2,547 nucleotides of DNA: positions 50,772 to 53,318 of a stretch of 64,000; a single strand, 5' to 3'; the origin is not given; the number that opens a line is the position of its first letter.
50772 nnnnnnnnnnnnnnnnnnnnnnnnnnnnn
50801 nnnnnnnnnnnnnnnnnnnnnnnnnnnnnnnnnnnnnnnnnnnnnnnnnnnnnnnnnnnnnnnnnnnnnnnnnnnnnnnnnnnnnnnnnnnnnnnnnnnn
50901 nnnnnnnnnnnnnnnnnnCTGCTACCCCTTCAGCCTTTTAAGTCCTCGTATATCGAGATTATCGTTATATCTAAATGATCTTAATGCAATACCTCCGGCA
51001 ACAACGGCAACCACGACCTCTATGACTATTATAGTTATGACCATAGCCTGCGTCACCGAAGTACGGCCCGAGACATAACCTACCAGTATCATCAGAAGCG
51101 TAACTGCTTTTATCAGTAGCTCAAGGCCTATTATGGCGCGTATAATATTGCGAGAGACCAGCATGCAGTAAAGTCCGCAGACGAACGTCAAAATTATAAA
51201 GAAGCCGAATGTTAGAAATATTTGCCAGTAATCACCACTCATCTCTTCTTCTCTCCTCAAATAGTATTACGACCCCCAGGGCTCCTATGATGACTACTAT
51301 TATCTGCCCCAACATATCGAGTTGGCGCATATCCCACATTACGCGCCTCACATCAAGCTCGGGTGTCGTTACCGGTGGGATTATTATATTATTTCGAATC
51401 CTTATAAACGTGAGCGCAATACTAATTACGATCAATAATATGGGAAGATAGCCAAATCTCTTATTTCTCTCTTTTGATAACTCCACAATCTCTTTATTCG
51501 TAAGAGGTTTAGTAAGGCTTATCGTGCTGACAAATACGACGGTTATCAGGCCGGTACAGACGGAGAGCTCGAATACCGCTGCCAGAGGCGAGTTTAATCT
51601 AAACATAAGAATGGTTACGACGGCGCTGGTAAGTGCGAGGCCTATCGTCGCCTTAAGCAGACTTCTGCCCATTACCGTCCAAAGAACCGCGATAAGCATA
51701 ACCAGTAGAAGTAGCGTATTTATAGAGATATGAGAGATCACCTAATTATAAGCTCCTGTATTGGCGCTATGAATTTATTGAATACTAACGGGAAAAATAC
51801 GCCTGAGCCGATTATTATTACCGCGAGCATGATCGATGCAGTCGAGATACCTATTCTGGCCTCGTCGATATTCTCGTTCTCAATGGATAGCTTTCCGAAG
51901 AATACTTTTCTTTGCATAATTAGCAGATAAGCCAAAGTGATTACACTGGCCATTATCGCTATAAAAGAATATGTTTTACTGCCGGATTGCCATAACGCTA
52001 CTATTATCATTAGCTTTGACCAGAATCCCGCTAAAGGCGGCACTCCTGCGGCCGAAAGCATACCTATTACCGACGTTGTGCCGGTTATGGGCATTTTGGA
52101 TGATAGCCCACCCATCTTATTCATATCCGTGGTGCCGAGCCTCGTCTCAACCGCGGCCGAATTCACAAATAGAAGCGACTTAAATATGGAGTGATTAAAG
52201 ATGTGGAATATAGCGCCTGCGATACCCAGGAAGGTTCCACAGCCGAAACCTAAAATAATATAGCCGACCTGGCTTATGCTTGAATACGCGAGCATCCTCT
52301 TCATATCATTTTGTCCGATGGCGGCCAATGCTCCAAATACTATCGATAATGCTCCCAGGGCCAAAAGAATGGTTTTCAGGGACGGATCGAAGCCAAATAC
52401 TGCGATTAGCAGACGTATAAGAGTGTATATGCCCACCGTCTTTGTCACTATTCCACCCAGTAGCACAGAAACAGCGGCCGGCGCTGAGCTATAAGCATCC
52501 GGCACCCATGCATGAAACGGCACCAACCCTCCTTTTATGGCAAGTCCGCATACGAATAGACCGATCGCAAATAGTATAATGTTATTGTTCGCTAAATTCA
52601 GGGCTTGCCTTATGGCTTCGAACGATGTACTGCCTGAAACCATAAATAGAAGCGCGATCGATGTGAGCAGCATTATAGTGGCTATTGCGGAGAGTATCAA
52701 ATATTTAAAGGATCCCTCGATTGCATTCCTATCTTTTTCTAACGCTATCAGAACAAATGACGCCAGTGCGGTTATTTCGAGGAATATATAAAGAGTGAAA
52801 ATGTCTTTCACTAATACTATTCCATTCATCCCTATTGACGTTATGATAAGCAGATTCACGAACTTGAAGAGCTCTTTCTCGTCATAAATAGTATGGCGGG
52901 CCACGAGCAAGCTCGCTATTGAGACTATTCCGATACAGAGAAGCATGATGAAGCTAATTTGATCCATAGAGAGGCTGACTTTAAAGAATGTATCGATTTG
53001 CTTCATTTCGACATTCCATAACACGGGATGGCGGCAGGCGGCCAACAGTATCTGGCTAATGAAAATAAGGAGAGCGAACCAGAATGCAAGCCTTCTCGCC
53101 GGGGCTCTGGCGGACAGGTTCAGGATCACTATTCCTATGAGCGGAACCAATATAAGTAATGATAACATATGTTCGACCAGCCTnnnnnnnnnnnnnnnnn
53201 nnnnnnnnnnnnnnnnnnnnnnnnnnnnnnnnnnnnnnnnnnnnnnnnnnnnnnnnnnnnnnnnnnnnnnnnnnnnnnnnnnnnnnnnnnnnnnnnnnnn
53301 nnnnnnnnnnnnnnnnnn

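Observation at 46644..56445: Group-4 hydrogenase with complex-I-like subunit inventory (NuoA/B/C/D/H/I/J/K-like plus three antiporter-like subunits) and intact Ni-Fe ligands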

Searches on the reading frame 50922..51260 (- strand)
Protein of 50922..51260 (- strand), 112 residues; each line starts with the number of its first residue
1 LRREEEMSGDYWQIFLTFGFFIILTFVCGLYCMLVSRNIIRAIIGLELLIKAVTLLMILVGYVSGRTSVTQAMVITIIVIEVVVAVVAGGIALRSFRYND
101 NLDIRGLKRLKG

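Call 4: search_protein_families(library=pfam, proteins=[window:50922-51260:-], max_evalue=0.01)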
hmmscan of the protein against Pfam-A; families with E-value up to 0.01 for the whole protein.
window:50922-51260:- (112 aa): 1 family
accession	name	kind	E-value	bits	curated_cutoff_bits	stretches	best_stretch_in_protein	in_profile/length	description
PF00420.29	Oxidored_q2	-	1.9e-17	63.2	26.1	1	20-111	4-94/95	NADH-ubiquinone/plastoquinone oxidoreductase chain 4L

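Call 6: search_protein_families(library=ncbifam, proteins=[window:50922-51260:-], max_evalue=0.01)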
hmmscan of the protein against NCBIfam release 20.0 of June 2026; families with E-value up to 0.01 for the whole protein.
window:50922-51260:- (112 aa): 16 families
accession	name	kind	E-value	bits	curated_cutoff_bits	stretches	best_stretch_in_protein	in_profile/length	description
NF006250.0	PRK08388.1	equivalog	6.3e-10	39.6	137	2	68-112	75-119/119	putative monovalent cation/H+ antiporter subunit C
NF004319.0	PRK05715.1-1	equivalog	1.3e-08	34.9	101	1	23-112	12-100/100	NADH-quinone oxidoreductase subunit NuoK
NF004322.0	PRK05715.1-4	equivalog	1.1e-07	31.8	128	1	22-111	13-103/104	NADH-quinone oxidoreductase subunit NuoK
NF004320.0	PRK05715.1-2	equivalog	2.6e-07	30.6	57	1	22-111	10-98/99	NADH-quinone oxidoreductase subunit NuoK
NF005621.0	PRK07375.1-6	equivalog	1.1e-05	25.3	126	1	22-105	14-111/120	putative monovalent cation/H+ antiporter subunit C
NF009301.0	PRK12658.1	equivalog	0.0001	22.1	156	1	21-64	8-50/125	Na+/H+ antiporter subunit C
NF009304.0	PRK12661.1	equivalog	0.00011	22.3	152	0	69-112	97-140/140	putative monovalent cation/H+ antiporter subunit C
NF008556.0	PRK11492.1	equivalog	0.00024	21.1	136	1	24-112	133-216/216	hydrogenase 4 membrane subunit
NF040614.1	F420_dehyd_FpoK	exception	0.0004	20.8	145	1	23-108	10-94/98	F420H2 dehydrogenase subunit FpoK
NF005929.0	PRK07946.1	equivalog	0.00047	19.9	157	0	28-102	17-104/204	Na(+)/H(+) antiporter subunit C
NF006372.0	PRK08600.1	equivalog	0.00053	20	127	0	23-62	10-48/113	Na(+)/H(+) antiporter subunit C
NF005618.0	PRK07375.1-3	equivalog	0.00058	20.1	107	1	25-66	15-56/119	putative monovalent cation/H+ antiporter subunit C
NF009303.0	PRK12660.1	subfamily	0.00059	19.7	132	0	24-108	11-108/114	putative monovalent cation/H+ antiporter subunit C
NF005619.0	PRK07375.1-4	equivalog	0.0007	19.9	145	1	20-75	7-63/111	Na+/H+ antiporter subunit C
NF005620.0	PRK07375.1-5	equivalog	0.0023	18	91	0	20-67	6-53/113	putative monovalent cation/H+ antiporter subunit C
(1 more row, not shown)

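Call 20: search_solved_structures(query=window:50922-51260:-, max_evalue=1, show_alignments=2)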
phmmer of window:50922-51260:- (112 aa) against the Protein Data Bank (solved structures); distinct sequences matched with E-value up to 1: 19.
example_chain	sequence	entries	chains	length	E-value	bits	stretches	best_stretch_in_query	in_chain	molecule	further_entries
6u8y_G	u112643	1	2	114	4.1e-10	43.5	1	19-112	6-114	Monovalent cation/H+ antiporter subunit C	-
6hum_E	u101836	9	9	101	2.5e-08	37.8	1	22-110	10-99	NAD(P)H-quinone oxidoreductase subunit 4L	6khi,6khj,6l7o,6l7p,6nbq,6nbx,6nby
6cfw_G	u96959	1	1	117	5.7e-08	36.6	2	58-112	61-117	Monovalent cation/H+ antiporter subunit C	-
3rko_K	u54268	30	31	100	4.2e-07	33.8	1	22-112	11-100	NADH-QUINONE OXIDOREDUCTASE SUBUNIT K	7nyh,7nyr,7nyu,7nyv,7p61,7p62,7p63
7wff_E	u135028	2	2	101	1.7e-06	31.8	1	25-105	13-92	NAD(P)H-quinone oxidoreductase subunit 4L, chloroplastic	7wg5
9grx_E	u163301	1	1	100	6.9e-06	29.9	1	24-105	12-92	NAD(P)H-quinone oxidoreductase subunit 4L, chloroplastic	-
7eu3_E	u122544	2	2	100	1.6e-05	28.8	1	20-98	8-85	NAD(P)H-quinone oxidoreductase subunit 4L, chloroplastic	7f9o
9t5x_V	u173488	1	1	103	9.9e-05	26.2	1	22-78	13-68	NADH-quinone oxidoreductase subunit K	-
9rbf_V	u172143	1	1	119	0.0002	25.2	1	22-93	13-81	NuoK-86 nascent peptide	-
4he8_K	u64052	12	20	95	0.00034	24.5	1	23-112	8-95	NADH-quinone oxidoreductase subunit 11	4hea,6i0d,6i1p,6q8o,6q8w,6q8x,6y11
7aqq_K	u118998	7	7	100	0.077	16.9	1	19-105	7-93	NADH dehydrogenase subunit 4L | NADH-ubiquinone oxidoreductase chain 4L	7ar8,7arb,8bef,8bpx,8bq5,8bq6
7ar7_K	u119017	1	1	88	0.13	16.2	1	19-93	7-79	NADH-ubiquinone oxidoreductase chain 4L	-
7a23_K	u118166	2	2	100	0.34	14.9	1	19-105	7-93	Nad4Lm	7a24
7qru_C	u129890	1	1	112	0.4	14.6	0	22-96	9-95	Na(+)/H(+) antiporter subunit C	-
8e73_4L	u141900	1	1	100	0.53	14.2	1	19-105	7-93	Nad4L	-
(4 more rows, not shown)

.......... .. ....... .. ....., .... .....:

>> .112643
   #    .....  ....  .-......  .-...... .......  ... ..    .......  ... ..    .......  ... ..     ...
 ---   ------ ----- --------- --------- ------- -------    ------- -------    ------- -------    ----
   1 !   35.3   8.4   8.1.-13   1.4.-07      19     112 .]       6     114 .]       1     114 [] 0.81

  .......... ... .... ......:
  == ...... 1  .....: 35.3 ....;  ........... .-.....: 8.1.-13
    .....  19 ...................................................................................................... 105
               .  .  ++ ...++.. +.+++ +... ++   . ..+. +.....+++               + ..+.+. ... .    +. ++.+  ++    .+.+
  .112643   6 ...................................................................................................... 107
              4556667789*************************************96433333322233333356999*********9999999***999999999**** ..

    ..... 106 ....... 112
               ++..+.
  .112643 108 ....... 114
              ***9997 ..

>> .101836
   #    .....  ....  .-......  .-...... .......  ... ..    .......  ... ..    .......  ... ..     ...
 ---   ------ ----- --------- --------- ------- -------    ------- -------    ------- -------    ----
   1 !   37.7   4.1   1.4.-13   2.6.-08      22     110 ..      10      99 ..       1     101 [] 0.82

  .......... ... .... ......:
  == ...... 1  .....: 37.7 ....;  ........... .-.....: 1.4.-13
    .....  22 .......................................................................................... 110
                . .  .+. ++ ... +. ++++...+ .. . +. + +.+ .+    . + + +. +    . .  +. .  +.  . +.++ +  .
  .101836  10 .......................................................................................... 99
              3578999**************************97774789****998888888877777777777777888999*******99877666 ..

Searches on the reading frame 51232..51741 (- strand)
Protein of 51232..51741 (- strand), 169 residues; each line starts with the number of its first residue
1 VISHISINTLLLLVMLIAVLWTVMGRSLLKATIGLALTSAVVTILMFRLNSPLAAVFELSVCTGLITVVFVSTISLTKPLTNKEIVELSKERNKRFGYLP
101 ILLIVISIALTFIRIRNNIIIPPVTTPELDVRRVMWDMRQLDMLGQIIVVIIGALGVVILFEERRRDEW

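Call 4: search_protein_families(library=pfam, proteins=[window:51232-51741:-], max_evalue=0.01)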
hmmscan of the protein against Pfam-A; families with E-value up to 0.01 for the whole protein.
window:51232-51741:- (169 aa): 2 families
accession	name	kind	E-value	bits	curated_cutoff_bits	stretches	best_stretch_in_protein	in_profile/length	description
PF13244.11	MbhD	-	3.7e-05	24.2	27.2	1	13-78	1-66/67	MBH, subunit D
PF00499.25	Oxidored_q3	-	7.2e-05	23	33.2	1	20-117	3-96/146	NADH-ubiquinone/plastoquinone oxidoreductase chain 6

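Call 6: search_protein_families(library=ncbifam, proteins=[window:51232-51741:-], max_evalue=0.01)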
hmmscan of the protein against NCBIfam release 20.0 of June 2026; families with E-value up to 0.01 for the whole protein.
window:51232-51741:- (169 aa): 3 families
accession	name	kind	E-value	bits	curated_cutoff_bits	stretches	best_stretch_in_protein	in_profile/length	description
NF009159.0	PRK12504.1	equivalog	7.6e-09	35.7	141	1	5-108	4-103/178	DUF4040 domain-containing protein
NF006242.0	PRK08378.1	subfamily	1.4e-08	35.1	98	1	4-78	4-78/85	hypothetical protein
NF009161.0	PRK12507.1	equivalog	0.00058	19.1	272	0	7-85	12-89/336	putative monovalent cation/H+ antiporter subunit B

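Call 18: search_solved_structures(query=window:51232-51741:-, max_evalue=10, show_alignments=3)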
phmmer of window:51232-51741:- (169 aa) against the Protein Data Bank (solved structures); distinct sequences matched with E-value up to 10: 2.
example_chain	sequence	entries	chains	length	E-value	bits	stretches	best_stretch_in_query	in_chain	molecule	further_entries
6u8y_D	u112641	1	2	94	2.5e-06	31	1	6-80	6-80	DUF4040 domain-containing protein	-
6cfw_D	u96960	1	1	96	0.017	18.6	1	14-78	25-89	MBH subunit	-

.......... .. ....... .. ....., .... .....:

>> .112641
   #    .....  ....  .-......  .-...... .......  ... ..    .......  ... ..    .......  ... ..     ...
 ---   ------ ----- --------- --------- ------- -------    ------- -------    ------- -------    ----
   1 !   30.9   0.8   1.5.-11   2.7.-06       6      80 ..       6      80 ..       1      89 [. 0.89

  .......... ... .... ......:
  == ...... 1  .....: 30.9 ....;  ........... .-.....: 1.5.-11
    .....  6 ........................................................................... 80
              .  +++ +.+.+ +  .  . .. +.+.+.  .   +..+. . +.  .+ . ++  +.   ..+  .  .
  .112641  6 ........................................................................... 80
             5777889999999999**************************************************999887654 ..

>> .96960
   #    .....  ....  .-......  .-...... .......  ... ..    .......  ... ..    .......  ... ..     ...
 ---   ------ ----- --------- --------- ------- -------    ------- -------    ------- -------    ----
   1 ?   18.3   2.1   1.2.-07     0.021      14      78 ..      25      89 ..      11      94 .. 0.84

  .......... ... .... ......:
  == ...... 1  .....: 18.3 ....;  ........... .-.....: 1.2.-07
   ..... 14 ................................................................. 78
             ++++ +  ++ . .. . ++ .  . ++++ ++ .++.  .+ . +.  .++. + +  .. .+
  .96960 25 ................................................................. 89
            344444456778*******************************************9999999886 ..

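Call 44: search_solved_structures(query=A3, max_evalue=10, show_alignments=5)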
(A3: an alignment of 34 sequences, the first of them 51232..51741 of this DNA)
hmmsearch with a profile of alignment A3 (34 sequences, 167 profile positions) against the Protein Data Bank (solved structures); distinct sequences matched with E-value up to 10: 23.
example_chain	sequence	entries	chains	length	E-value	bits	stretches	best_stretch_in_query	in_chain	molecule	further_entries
6u8y_D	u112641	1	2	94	3.6e-11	46.2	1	5-84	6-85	DUF4040 domain-containing protein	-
6cfw_D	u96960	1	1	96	4.2e-10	42.8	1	3-81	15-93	MBH subunit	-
7p61_J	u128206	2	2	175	2.6e-05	27.2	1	12-114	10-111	NADH-quinone oxidoreductase subunit J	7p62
7p64_J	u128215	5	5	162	5.5e-05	26.1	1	12-114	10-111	NADH-quinone oxidoreductase subunit J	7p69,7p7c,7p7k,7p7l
3rko_J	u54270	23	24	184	0.00017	24.5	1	12-114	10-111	NADH-QUINONE OXIDOREDUCTASE SUBUNIT J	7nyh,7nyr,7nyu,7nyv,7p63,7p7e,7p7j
2akh_Z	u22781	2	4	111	0.4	13.5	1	98-151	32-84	Preprotein translocase secE subunit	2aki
4v6m_BB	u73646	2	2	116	0.48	13.3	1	98-151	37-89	Preprotein translocase secE subunit | PROTEIN TRANSLOCASE SUBUNIT SECE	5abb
8e9g_J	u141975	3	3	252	0.57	13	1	6-90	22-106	NADH-quinone oxidoreductase subunit J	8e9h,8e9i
6u8y_E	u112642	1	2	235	0.78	12.6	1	121-165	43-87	Monovalent cation/H+ antiporter subunit B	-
9h9e_B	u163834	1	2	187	1.2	12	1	54-103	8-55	Novel acetylcholine receptor chaperone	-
9fuz_B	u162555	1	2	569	1.4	11.8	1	31-86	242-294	ATP-dependent lipid A-core flippase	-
6o30_A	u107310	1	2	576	1.4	11.8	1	31-86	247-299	Lipid A export ATP-binding/permease protein MsbA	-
6bpl_A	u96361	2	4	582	1.4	11.7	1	31-86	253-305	Lipid A export ATP-binding/permease protein MsbA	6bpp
3b5w_A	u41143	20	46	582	1.4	11.7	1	31-86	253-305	Lipid A export ATP-binding/permease protein msbA | ATP-dependent lipid A-core flippase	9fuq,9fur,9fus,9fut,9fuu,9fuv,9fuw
8dmm_A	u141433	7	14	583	1.4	11.7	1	31-86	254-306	ATP-binding transport protein MsbA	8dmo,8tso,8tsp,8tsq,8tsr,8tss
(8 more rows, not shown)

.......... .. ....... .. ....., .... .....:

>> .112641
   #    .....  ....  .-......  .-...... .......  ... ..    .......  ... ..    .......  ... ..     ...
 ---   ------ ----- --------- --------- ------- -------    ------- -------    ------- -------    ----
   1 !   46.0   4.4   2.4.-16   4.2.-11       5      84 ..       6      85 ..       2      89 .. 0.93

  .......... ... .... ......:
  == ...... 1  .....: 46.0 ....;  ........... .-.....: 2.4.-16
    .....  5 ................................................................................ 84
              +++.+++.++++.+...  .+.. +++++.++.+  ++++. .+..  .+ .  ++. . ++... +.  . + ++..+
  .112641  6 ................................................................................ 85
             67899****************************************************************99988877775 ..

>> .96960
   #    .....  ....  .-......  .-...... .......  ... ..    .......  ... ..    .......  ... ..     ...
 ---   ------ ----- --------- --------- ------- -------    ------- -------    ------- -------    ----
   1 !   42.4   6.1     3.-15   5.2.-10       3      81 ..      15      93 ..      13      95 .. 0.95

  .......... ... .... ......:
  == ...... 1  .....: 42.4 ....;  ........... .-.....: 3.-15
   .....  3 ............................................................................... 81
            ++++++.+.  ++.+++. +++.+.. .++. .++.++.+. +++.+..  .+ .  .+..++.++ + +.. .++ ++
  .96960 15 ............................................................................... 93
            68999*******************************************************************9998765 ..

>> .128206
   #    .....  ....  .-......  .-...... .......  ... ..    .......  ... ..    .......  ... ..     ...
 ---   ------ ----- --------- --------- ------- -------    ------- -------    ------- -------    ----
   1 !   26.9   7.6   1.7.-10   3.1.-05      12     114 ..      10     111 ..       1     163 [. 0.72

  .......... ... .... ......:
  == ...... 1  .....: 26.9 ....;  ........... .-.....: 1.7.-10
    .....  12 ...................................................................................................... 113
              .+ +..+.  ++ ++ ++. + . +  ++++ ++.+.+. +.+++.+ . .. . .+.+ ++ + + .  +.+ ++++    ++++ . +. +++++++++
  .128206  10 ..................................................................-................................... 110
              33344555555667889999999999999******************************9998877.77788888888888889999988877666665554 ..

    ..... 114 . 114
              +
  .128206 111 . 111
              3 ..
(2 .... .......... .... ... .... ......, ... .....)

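Call 77: search_protein_families(library=pfam, alignment_id=A3, max_evalue=0.1)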
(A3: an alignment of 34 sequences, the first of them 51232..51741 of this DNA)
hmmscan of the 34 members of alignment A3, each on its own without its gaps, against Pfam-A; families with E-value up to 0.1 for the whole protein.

A. member 1, window:51232-51741:- (169 aa): 2 families
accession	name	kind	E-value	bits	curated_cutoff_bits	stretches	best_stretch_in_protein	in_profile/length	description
PF13244.11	MbhD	-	3.7e-05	24.2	27.2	1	13-78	1-66/67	MBH, subunit D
PF00499.25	Oxidored_q3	-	7.2e-05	23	33.2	1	20-117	3-96/146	NADH-ubiquinone/plastoquinone oxidoreductase chain 6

B. families by the number of members that match (of 34 scanned): 19 families
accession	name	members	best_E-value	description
PF00499.25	Oxidored_q3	34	7.6e-12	NADH-ubiquinone/plastoquinone oxidoreductase chain 6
PF13244.11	MbhD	33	6.1e-07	MBH, subunit D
PF13520.12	AA_permease_2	5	0.00073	Amino acid permease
PF19451.5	DUF5989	4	0.00056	Family of unknown function (DUF5989)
PF11992.13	TgpA_N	2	0.00042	TgpA N-terminal domain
PF00902.23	TatC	1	0.00093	Sec-independent protein translocase protein (TatC)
PF00420.29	Oxidored_q2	1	0.0014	NADH-ubiquinone/plastoquinone oxidoreductase chain 4L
PF06305.16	LapA_dom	1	0.0024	Lipopolysaccharide assembly protein A domain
PF05745.16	CRPA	1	0.0059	Chlamydia 15 kDa cysteine-rich outer membrane protein (CRPA)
PF07264.17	EI24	1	0.0063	Sulfate transporter CysZ/Etoposide-induced protein 2.4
PF20176.3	DUF6541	1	0.017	Family of unknown function (DUF6541)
PF04066.18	MrpF_PhaF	1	0.036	Multiple resistance and pH regulation protein F (MrpF / PhaF)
PF10011.15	DUF2254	1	0.046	Predicted membrane protein (DUF2254)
PF02405.21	MlaE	1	0.052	Permease MlaE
PF05875.18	Ceramidase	1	0.059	Ceramidase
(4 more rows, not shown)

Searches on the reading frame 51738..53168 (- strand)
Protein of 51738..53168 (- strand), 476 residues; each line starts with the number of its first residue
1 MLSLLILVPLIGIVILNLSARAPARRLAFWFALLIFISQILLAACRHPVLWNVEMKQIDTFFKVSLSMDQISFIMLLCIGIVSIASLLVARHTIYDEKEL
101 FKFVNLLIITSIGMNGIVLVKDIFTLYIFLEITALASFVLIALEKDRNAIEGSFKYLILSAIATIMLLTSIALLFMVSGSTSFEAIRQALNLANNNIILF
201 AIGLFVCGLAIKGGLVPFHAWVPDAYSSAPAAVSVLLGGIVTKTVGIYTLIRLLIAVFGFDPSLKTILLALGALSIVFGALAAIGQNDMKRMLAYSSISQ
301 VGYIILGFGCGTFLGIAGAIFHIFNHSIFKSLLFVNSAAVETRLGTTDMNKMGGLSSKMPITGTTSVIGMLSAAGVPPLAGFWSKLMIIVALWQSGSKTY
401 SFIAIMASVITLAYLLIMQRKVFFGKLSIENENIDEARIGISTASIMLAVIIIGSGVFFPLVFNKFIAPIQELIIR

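Call 4: search_protein_families(library=pfam, proteins=[window:51738-53168:-], max_evalue=0.01)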
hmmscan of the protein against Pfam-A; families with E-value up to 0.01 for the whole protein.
window:51738-53168:- (476 aa): 2 families
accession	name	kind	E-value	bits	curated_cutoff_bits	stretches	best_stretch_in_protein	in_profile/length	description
PF00361.26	Proton_antipo_M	-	1.5e-74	251.3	21.5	1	121-411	2-294/294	NADH:quinone oxidoreductase/Mrp antiporter, TM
PF10125.14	NADHdeh_related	-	1.5e-07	31.5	27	1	103-225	69-188/218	NADH dehydrogenase I, subunit N related protein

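Call 6: search_protein_families(library=ncbifam, proteins=[window:51738-53168:-], max_evalue=0.01)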
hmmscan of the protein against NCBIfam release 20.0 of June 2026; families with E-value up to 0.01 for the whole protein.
window:51738-53168:- (476 aa): 75 families (the best 25 are shown)
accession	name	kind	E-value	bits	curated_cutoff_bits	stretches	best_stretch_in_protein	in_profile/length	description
NF006419.0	PRK08668.1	equivalog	9e-88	295.6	617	1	2-471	4-478/613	NADH dehydrogenase subunit M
NF006240.0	PRK08376.1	subfamily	5.7e-85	286.2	662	1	2-472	7-505/521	putative monovalent cation/H+ antiporter subunit D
TIGR01972.1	NDH_I_M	subfamily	2.3e-78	264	263.8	1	2-469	1-478/486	NADH-quinone oxidoreductase subunit M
NF009306.0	PRK12663.1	equivalog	2.4e-76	257.5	542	1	11-464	16-472/498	Na+/H+ antiporter subunit D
TIGR01770.1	NDH_I_N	subfamily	4.5e-75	253.4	332.6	1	5-453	13-466/472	NADH-quinone oxidoreductase subunit NuoN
NF006241.0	PRK08377.1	equivalog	5.2e-74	250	645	1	3-461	6-465/494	NADH dehydrogenase subunit N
NF005818.0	PRK07691.1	equivalog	1.1e-71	242.4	586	1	2-463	6-473/496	Na+/H+ antiporter subunit D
NF005086.0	PRK06521.1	equivalog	4.8e-70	236.8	667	1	19-412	27-434/669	hydrogenase 4 subunit B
NF006238.0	PRK08375.1-4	equivalog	6.2e-69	233.2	626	1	2-433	6-439/531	putative monovalent cation/H+ antiporter subunit D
NF009310.0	PRK12668.1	equivalog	7.5e-68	229.8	564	1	6-463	6-438/584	Na(+)/H(+) antiporter subunit D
NF004440.0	PRK05777.1-3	equivalog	8.8e-65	219.4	519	1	48-458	50-460/477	NADH-quinone oxidoreductase subunit NuoN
NF009305.0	PRK12662.1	equivalog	1.5e-64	218.6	700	1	4-453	8-464/492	putative monovalent cation/H+ antiporter subunit D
NF005141.0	PRK06590.1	equivalog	1.1e-62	212.9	556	1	2-467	5-476/615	NADH-quinone oxidoreductase subunit L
NF009288.0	PRK12648.1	equivalog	2.6e-62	211.1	1104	1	1-467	2-479/954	monovalent cation/H+ antiporter subunit A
NF004442.0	PRK05777.1-5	equivalog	3.1e-62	211.1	523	1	4-454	15-464/483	NADH-quinone oxidoreductase subunit NuoN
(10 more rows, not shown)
